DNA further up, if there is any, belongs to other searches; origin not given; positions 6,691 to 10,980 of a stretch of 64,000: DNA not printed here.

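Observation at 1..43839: Orphan hybrid NRPS/PKS assembly line (about 44 kb in window, continuing upstream) with its own exporter, TEII and PPTase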

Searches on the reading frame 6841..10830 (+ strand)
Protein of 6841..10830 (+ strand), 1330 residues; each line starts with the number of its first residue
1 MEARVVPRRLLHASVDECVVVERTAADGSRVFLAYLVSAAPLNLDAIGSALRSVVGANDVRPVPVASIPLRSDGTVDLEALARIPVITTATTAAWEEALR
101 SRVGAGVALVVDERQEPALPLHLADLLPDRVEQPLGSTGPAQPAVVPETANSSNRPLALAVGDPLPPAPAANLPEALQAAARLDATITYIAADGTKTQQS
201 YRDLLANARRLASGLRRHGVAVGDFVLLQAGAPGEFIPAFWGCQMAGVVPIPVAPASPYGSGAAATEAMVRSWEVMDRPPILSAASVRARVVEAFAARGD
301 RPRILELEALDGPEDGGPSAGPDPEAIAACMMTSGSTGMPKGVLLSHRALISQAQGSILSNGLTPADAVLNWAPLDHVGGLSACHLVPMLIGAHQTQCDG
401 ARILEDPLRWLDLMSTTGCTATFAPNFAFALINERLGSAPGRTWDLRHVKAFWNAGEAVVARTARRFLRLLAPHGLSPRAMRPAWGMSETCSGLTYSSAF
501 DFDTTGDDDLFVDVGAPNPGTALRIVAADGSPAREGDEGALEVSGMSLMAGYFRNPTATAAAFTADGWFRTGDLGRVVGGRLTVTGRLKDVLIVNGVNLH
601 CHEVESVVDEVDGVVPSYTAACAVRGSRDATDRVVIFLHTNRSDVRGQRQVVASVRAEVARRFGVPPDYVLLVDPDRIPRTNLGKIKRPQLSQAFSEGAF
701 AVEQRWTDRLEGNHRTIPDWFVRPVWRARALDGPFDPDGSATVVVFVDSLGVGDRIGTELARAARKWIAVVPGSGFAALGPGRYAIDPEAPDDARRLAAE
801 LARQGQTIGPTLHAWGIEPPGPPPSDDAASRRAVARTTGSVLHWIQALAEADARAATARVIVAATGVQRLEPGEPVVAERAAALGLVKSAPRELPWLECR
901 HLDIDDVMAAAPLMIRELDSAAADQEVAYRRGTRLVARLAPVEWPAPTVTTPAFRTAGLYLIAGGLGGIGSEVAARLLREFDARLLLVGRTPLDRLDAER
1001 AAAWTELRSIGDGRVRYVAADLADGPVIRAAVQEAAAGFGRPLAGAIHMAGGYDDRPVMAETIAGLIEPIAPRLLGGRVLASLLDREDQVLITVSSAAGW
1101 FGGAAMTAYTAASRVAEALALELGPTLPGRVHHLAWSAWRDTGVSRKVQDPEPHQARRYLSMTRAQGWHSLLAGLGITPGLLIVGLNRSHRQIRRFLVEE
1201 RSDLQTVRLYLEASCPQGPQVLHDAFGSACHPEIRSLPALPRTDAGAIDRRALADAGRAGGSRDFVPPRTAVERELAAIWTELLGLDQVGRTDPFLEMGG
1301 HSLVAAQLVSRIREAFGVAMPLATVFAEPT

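Call 23: search_solved_structures(query=window:6841-10830:+, max_evalue=1e-20, show_alignments=2)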
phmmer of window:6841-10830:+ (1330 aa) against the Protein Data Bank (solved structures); distinct sequences matched with E-value up to 1e-20: 45.
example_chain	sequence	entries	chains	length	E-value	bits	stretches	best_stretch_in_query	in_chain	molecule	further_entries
6ulw_A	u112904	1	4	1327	1.2e-167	563.3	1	118-1327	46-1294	Amino acid adenylation domain-containing protein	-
4r0m_B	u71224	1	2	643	2e-118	400.2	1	173-705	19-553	McyG protein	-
6ulx_A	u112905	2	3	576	5.3e-104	352.4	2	162-501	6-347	Amino acid adenylation domain-containing protein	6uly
6mfz_A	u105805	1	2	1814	2.4e-47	164.7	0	195-614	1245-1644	Linear gramicidin synthase subunit A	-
9be3_A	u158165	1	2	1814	2.4e-47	164.7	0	195-614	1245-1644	Linear gramicidin synthase subunit A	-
9meh_A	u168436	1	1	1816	2.4e-47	164.7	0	195-614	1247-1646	Linear gramicidin synthase subunit A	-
9be4_A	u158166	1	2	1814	9.4e-47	162.7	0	195-614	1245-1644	Linear gramicidin synthase subunit A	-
7r7e_A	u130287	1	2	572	1.8e-45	158.5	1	171-491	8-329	Polyketide synthase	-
7r7f_A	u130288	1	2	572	2e-45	158.4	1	171-491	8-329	Polyketide synthase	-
7r7g_A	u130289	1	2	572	8.7e-45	156.2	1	171-491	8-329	Polyketide synthase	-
3pbk_A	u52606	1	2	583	3.1e-44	154.4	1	171-714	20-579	Fatty Acyl-Adenylate Ligase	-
7wua_A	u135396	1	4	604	2.7e-40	141.3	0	198-491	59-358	Acyl-CoA synthase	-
6mfy_A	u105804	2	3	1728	7.4e-37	130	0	195-694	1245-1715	Linear gramicidin synthase subunit A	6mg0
9lcq_A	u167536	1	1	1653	5.8e-36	127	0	188-612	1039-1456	PvdL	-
9lcp_A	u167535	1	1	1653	5.8e-36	127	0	188-612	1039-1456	PvdL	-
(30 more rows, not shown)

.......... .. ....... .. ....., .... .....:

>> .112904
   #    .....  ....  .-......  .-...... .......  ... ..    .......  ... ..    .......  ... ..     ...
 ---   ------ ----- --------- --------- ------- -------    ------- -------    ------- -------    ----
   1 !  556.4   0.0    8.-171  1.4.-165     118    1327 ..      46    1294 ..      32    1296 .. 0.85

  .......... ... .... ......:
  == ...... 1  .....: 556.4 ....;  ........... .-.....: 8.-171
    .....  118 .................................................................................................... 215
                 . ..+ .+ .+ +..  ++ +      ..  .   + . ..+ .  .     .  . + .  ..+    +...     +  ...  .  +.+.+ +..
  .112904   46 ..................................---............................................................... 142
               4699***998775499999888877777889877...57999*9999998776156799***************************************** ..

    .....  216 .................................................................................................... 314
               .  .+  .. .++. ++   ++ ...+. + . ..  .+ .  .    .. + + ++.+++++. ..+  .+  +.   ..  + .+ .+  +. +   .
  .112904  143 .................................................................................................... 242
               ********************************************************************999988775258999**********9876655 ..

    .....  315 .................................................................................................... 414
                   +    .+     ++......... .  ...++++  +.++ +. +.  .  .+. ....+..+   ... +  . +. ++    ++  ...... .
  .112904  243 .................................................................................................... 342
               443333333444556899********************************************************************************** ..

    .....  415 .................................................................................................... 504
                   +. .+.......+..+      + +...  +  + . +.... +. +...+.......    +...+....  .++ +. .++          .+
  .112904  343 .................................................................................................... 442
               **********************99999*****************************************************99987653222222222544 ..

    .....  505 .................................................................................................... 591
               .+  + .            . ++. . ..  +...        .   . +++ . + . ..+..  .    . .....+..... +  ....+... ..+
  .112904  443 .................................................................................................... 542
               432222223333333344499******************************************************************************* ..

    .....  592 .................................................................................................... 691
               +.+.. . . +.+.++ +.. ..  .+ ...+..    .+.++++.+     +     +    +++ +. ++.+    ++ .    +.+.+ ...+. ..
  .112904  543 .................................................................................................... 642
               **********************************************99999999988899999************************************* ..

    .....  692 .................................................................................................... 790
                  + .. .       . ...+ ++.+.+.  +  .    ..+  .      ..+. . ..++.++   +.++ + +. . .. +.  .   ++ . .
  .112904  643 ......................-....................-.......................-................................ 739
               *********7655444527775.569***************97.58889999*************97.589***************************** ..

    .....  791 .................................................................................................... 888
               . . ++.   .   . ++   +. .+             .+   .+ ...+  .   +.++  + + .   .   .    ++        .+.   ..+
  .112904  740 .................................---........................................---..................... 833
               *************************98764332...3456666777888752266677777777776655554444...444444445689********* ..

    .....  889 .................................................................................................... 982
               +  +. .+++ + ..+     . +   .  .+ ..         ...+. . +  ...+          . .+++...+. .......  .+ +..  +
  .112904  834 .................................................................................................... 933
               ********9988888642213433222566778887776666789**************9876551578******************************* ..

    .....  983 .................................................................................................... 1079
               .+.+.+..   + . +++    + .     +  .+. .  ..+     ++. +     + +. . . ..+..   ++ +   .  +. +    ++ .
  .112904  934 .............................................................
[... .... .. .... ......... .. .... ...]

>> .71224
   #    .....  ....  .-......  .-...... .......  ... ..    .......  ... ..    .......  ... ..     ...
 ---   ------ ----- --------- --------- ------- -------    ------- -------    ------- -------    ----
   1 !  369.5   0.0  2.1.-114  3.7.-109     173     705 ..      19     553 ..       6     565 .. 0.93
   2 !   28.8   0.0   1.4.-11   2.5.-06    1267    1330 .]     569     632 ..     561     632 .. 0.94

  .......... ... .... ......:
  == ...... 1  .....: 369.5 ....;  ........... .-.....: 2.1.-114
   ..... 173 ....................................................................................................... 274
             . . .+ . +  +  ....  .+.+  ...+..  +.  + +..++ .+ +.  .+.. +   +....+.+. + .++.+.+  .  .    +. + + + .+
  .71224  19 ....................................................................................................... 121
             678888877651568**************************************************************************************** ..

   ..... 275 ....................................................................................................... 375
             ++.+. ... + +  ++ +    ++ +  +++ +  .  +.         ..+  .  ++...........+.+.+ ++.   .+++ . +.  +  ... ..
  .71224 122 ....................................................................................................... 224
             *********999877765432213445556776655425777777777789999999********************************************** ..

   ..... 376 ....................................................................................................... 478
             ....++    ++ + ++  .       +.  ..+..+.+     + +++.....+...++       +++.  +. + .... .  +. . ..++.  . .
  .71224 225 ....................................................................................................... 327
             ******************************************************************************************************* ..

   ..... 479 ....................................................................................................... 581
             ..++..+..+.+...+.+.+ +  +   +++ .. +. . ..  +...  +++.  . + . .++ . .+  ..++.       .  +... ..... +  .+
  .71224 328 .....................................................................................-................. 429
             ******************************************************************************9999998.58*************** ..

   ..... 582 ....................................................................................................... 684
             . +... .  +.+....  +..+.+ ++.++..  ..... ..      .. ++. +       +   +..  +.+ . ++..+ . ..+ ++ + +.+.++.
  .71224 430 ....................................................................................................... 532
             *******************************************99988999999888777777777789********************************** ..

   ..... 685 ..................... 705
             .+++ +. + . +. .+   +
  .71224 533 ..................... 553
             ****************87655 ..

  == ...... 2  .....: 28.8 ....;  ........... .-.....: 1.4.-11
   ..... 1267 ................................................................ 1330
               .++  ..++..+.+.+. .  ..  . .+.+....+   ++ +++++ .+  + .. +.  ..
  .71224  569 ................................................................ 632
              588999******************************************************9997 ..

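Call 49: find_homologous_proteins(query=window:6841-10830:+, max_evalue=1e-30)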
Query window:6841-10830:+ (1330 aa): 511 proteins with E <= 1e-30 among 8000 candidates; the best 120 are listed.
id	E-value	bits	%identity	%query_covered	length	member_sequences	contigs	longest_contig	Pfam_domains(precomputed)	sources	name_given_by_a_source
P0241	5.4e-274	931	39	99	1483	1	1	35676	PF08659.17,PF21394.4,PF00550.32,PF00501.35,PF13193.13,PF00106.32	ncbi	-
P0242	2.6e-273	928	40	99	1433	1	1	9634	PF08659.17,PF21394.4,PF00550.32,PF00501.35,PF13193.13,PF00106.32,PF22953.4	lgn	-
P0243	1.7e-271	922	39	99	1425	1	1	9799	PF08659.17,PF21394.4,PF00550.32,PF13561.13,PF00501.35,PF13193.13,PF00106.32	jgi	jgi:acyl-CoA synthetase (AMP-forming)/AMP-acid ligase II/NADP-dependent 3-hydroxy acid dehydrogenase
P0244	9.4e-270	917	39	99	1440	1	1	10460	PF08659.17,PF21394.4,PF00550.32,PF00501.35,PF13193.13,PF00106.32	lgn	-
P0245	1.3e-269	916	38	100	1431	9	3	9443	PF08659.17,PF21394.4,PF00550.32,PF00501.35,PF13193.13,PF00106.32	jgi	jgi:acyl-CoA synthetase (AMP-forming)/AMP-acid ligase II/short-subunit dehydrogenase involved in D-a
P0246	1.9e-269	916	39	99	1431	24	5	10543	PF08659.17,PF21394.4,PF00550.32,PF00501.35,PF13193.13,PF00106.32,PF22953.4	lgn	-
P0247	9.2e-269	913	40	99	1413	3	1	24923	PF08659.17,PF21394.4,PF00550.32,PF00501.35,PF13193.13,PF00106.32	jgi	jgi:acyl-CoA synthetase (AMP-forming)/AMP-acid ligase II/NADP-dependent 3-hydroxy acid dehydrogenase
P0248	4.8e-266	904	39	99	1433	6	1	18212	PF08659.17,PF21394.4,PF00550.32,PF13561.13,PF00501.35,PF13193.13,PF00106.32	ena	-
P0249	2.9e-265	902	39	99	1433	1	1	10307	PF08659.17,PF21394.4,PF00550.32,PF00501.35,PF13193.13,PF00106.32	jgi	jgi:acyl-CoA synthetase (AMP-forming)/AMP-acid ligase II/NADP-dependent 3-hydroxy acid dehydrogenase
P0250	1.1e-264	900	39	99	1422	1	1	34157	PF08659.17,PF21394.4,PF00550.32,PF00501.35,PF13193.13,PF00106.32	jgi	jgi:acyl-CoA synthetase (AMP-forming)/AMP-acid ligase II/NAD(P)-dependent dehydrogenase (short-subun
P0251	2.3e-263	895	39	99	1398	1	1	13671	PF08659.17,PF21394.4,PF00550.32,PF00501.35,PF00106.32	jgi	jgi:acyl-CoA synthetase (AMP-forming)/AMP-acid ligase II/NAD(P)-dependent dehydrogenase (short-subun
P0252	2.4e-259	882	39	99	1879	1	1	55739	PF08659.17,PF00668.26,PF21394.4,PF00550.32,PF13561.13,PF00501.35,PF13193.13,PF00106.32,PF22953.4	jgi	jgi:surfactin family lipopeptide synthetase A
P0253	2.0e-257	876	38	99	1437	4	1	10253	PF08659.17,PF21394.4,PF00550.32,PF00501.35,PF13193.13,PF00106.32,PF23024.2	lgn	-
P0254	1.5e-256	873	37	99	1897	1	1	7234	PF08659.17,PF00109.33,PF21394.4,PF00550.32,PF13561.13,PF00501.35,PF00106.32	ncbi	ncbi:MAG TPA: SDR family NAD(P)-dependent oxidoreductase, partial [Herpetosiphonaceae bacterium]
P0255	3.4e-255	868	38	99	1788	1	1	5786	PF08659.17,PF21394.4,PF00550.32,PF00501.35,PF00106.32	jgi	jgi:amino acid adenylation domain-containing protein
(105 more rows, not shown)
